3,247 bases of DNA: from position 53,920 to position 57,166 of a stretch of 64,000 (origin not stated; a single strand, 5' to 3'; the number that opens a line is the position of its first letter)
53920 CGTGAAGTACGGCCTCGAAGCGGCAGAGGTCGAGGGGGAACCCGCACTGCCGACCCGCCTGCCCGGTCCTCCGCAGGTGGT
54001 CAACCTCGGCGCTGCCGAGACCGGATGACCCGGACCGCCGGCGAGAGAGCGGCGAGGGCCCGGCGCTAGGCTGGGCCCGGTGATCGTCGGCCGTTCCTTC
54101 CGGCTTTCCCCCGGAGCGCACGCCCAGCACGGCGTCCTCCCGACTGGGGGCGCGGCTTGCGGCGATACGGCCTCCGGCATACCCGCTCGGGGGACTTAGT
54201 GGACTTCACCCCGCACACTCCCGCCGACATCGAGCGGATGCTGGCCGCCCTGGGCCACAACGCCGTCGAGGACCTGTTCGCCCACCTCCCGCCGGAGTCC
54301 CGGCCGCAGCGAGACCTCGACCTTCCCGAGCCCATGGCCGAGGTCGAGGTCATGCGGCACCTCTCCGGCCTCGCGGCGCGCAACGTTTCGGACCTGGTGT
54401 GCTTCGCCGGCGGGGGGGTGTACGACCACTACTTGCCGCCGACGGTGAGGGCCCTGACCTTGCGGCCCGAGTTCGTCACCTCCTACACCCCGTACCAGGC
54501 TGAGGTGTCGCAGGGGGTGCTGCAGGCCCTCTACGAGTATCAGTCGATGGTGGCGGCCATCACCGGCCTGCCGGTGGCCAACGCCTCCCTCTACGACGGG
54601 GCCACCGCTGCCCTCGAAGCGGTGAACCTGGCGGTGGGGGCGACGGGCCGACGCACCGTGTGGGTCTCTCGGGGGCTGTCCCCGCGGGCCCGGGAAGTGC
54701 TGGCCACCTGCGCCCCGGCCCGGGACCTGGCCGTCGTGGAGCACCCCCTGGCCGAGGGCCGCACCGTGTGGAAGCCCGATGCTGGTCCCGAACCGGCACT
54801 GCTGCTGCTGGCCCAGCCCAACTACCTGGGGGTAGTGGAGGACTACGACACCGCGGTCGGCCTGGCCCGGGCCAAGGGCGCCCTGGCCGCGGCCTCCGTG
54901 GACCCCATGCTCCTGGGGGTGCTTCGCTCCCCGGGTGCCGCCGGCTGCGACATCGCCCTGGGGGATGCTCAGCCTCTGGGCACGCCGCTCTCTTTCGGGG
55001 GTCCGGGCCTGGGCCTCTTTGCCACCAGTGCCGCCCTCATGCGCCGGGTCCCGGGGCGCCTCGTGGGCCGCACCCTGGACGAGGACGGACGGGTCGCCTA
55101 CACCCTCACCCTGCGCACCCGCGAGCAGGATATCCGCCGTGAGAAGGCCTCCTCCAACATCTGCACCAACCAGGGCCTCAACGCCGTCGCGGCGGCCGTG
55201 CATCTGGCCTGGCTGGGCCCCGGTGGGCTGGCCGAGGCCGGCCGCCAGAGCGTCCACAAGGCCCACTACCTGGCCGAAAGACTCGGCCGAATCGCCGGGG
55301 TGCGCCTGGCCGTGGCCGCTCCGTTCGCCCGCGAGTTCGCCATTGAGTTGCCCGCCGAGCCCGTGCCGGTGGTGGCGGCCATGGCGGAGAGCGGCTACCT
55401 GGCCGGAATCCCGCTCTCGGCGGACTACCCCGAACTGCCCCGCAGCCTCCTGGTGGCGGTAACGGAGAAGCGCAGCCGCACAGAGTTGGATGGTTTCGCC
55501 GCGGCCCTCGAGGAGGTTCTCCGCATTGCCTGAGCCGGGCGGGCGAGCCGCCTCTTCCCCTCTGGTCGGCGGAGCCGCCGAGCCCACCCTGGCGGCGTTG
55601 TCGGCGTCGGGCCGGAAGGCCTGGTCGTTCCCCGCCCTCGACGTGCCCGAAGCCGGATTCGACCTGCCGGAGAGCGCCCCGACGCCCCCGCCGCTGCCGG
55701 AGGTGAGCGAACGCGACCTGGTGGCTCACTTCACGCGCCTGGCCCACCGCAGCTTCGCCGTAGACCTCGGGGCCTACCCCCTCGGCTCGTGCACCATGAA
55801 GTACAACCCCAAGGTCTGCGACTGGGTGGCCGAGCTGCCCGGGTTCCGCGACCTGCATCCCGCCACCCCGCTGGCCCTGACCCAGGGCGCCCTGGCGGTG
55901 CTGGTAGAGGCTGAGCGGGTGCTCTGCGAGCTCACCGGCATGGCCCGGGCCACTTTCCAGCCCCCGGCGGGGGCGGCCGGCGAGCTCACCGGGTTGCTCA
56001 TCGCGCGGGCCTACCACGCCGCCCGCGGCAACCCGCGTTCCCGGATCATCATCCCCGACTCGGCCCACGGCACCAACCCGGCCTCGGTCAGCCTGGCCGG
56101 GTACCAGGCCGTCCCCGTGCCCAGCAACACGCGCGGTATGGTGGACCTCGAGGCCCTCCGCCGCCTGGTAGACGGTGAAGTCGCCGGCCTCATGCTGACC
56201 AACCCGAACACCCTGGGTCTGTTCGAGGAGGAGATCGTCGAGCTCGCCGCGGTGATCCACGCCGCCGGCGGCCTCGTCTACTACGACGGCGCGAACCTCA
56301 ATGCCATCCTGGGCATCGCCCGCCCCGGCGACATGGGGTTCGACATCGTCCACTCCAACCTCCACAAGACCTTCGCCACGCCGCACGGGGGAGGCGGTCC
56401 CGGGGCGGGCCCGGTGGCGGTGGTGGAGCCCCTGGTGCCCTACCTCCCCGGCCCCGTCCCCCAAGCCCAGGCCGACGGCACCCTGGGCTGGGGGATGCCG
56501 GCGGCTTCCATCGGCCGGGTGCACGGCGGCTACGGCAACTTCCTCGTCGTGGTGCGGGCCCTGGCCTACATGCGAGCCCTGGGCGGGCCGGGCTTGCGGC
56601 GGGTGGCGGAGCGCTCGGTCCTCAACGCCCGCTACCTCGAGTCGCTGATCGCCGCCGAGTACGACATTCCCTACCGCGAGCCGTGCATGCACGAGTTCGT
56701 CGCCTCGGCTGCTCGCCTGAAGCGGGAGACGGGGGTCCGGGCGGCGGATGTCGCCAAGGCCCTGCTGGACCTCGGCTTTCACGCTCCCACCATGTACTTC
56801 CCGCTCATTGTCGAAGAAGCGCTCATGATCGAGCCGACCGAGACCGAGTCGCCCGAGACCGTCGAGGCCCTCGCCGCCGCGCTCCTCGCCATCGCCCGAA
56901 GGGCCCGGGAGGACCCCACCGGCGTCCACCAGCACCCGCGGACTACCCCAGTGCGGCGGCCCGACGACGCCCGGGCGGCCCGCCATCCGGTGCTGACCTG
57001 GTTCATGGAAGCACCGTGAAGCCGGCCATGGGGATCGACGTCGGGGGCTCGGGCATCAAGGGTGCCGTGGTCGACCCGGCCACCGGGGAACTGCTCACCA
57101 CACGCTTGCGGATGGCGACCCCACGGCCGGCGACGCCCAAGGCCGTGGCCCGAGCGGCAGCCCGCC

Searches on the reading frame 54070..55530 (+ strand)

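Call 49: search_protein_families(library=pfam, proteins=[window:54070-55530:+], max_evalue=0.00001)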
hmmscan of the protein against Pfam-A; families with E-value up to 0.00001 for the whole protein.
window:54070-55530:+ (487 aa): 1 family
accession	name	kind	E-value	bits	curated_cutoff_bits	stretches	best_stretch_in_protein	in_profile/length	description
PF02347.22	GDC-P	-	2e-107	360.1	26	1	47-475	4-424/429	Glycine cleavage system P-protein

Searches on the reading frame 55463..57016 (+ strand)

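Call 49: search_protein_families(library=pfam, proteins=[window:55463-57016:+], max_evalue=0.00001)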
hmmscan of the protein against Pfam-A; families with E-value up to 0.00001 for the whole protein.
window:55463-57016:+ (518 aa): 2 families
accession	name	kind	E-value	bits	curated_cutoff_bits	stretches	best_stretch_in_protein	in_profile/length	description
PF21478.3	GcvP2_C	-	2.3e-23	82.9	27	1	383-483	3-104/122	Glycine dehydrogenase, C-terminal domain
PF02347.22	GDC-P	-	6.3e-12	45.5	26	1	81-330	47-285/429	Glycine cleavage system P-protein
